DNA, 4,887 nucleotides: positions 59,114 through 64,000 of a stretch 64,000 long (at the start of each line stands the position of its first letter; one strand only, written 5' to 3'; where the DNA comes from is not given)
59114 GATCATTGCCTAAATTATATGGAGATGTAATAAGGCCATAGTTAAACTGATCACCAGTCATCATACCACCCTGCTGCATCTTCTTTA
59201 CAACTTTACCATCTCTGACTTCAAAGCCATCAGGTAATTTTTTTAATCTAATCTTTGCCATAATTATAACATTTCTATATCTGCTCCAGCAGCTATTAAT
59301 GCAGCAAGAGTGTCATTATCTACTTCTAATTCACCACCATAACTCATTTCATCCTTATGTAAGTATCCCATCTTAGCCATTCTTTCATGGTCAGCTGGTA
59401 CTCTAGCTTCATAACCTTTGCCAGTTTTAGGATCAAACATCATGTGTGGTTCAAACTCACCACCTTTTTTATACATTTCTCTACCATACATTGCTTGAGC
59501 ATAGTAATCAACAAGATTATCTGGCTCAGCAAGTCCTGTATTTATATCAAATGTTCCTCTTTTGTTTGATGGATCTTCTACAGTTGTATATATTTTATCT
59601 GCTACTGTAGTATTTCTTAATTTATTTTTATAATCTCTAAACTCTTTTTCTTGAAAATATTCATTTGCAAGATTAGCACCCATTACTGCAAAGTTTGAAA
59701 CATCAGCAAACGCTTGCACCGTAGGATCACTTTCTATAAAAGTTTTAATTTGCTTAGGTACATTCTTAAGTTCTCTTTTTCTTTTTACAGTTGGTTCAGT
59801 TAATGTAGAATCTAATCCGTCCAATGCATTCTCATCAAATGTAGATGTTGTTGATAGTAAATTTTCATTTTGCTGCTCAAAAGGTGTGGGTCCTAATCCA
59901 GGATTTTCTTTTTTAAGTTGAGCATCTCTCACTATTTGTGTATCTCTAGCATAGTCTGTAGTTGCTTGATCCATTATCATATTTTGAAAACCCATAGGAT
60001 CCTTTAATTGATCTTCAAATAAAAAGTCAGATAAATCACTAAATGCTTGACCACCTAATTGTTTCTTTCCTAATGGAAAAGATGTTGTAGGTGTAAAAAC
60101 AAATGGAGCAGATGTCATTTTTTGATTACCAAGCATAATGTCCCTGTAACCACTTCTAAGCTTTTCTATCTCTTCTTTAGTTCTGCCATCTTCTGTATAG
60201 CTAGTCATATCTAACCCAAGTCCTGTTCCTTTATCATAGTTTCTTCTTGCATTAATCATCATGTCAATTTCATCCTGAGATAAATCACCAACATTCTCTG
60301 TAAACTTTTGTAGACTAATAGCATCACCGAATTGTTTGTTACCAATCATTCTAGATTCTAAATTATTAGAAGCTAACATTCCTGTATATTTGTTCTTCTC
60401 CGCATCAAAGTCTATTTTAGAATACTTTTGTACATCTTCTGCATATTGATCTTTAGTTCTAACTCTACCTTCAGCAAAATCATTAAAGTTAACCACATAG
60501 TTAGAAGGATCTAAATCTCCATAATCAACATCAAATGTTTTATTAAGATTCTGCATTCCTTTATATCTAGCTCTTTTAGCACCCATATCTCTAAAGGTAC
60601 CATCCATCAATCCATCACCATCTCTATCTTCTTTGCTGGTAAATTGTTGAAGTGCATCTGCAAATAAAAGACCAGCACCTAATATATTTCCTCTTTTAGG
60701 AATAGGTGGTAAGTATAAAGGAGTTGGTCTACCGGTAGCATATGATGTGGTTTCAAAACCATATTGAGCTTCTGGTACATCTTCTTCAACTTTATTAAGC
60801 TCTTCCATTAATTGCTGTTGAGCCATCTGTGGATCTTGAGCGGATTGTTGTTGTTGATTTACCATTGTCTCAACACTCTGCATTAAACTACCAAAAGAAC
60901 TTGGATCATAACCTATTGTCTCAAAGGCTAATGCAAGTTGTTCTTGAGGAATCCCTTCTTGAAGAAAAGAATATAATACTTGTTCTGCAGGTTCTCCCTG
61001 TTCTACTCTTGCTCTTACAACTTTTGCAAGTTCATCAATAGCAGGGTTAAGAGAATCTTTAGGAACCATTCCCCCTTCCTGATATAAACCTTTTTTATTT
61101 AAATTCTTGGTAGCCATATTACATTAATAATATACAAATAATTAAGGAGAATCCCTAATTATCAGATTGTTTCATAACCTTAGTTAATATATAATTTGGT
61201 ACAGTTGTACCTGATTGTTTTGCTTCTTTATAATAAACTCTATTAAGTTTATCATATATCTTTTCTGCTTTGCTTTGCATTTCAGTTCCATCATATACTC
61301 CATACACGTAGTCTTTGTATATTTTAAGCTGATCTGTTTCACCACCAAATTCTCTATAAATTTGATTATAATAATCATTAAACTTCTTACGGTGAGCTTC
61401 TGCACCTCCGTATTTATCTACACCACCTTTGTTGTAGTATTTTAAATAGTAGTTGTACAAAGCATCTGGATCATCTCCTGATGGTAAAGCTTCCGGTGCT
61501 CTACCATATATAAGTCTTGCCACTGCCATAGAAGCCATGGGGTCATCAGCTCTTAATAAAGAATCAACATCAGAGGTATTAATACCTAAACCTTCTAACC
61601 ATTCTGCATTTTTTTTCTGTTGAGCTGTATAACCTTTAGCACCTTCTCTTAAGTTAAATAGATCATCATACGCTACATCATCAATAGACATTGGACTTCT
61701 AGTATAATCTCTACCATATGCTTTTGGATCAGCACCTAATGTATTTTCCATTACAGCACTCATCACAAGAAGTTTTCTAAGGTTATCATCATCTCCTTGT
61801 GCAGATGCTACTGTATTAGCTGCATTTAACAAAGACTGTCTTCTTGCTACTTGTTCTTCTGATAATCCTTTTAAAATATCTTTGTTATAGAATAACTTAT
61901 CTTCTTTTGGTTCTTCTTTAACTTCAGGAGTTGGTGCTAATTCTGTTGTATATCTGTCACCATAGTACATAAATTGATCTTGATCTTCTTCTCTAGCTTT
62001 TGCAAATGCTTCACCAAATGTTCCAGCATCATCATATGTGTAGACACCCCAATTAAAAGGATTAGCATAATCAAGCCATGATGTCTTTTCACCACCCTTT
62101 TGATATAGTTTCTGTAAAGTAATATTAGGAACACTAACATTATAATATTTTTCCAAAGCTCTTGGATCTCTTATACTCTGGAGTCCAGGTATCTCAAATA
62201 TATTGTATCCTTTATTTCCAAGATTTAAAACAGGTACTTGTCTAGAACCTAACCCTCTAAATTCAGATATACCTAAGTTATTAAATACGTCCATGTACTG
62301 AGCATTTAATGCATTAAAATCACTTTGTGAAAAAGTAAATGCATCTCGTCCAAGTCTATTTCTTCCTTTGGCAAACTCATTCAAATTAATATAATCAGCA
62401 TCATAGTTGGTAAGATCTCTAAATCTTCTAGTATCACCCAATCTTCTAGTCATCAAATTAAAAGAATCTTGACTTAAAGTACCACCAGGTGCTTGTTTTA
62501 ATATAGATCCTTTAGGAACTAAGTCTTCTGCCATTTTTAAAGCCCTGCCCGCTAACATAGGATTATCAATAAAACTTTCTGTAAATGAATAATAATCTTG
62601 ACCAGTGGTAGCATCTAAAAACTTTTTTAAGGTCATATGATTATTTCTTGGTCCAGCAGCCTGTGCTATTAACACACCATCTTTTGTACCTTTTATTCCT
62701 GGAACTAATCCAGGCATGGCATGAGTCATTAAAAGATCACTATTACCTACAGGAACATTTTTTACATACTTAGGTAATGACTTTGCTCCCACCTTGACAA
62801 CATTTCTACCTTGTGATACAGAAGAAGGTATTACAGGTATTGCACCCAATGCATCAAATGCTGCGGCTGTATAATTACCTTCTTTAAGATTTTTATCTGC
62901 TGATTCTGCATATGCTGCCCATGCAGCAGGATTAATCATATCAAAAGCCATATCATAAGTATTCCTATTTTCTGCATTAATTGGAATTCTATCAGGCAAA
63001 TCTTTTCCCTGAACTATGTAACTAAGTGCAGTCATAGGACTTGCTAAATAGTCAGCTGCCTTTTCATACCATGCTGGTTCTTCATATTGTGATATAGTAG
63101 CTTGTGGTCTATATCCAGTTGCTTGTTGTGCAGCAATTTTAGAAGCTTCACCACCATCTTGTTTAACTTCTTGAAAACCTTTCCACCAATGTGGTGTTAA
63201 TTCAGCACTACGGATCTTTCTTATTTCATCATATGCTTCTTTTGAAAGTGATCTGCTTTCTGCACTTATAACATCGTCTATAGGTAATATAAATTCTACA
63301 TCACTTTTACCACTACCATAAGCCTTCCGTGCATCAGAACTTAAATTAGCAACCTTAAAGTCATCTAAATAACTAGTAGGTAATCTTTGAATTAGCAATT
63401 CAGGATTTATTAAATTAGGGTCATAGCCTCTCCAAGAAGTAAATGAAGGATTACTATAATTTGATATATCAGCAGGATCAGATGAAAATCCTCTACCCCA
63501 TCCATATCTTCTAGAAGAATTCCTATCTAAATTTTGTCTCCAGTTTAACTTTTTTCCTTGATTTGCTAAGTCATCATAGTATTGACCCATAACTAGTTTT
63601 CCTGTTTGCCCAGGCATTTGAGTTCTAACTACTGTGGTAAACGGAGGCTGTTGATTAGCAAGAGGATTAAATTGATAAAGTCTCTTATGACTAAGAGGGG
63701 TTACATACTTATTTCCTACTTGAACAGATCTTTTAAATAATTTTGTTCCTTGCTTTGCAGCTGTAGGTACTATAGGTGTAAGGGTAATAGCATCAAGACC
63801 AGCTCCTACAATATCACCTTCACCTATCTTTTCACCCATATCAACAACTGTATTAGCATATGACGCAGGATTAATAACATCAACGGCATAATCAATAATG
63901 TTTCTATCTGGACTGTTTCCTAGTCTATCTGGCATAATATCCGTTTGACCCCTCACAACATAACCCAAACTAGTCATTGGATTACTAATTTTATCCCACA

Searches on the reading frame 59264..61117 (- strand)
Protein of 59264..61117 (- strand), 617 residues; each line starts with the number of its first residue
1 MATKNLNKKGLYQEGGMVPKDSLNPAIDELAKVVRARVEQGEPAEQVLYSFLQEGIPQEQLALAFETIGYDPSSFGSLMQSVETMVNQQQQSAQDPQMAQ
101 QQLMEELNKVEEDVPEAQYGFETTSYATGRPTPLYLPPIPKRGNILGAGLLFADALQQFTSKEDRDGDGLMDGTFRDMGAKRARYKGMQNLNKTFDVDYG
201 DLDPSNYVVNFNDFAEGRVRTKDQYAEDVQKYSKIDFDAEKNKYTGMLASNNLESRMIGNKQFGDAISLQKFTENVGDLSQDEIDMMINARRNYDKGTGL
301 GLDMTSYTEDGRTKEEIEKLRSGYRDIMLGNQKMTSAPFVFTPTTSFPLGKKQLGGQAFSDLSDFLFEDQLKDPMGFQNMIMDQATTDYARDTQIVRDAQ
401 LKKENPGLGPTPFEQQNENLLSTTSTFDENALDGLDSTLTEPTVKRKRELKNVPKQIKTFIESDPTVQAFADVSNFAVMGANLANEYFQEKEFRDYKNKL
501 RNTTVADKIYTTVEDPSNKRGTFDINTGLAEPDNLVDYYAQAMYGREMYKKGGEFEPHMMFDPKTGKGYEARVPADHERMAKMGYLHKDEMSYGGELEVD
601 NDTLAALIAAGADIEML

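Call 7: search_protein_families(library=phrogs, proteins=[window:59264-61117:-], max_evalue=0.001)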
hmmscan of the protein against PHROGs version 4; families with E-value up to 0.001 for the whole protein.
window:59264-61117:- (617 aa): 0 families

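Call 80: find_encoding_contigs(protein=window:59264-61117:-, flank=10000, max_places=1)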
Protein window:59264-61117:- (617 aa): 23 contigs read that carry it; 1 place shown.
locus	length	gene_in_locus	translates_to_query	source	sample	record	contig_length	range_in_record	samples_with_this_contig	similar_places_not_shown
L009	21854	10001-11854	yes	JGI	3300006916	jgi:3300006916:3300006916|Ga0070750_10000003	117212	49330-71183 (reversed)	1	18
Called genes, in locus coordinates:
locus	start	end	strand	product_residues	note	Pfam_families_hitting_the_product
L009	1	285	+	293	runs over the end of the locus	PF24228:CrAss_Ring_1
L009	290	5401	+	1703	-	-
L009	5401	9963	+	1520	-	-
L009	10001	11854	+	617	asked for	-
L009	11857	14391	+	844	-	-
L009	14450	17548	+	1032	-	-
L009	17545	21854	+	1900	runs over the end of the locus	-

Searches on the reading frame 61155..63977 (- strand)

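Call 7: search_protein_families(library=phrogs, proteins=[window:61155-63977:-], max_evalue=0.001)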
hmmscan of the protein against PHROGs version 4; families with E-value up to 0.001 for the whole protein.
window:61155-63977:- (940 aa): 1 family
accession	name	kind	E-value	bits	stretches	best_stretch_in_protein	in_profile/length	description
phrog_3108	-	unknown function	1.7e-09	38.6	1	725-851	19-141/160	-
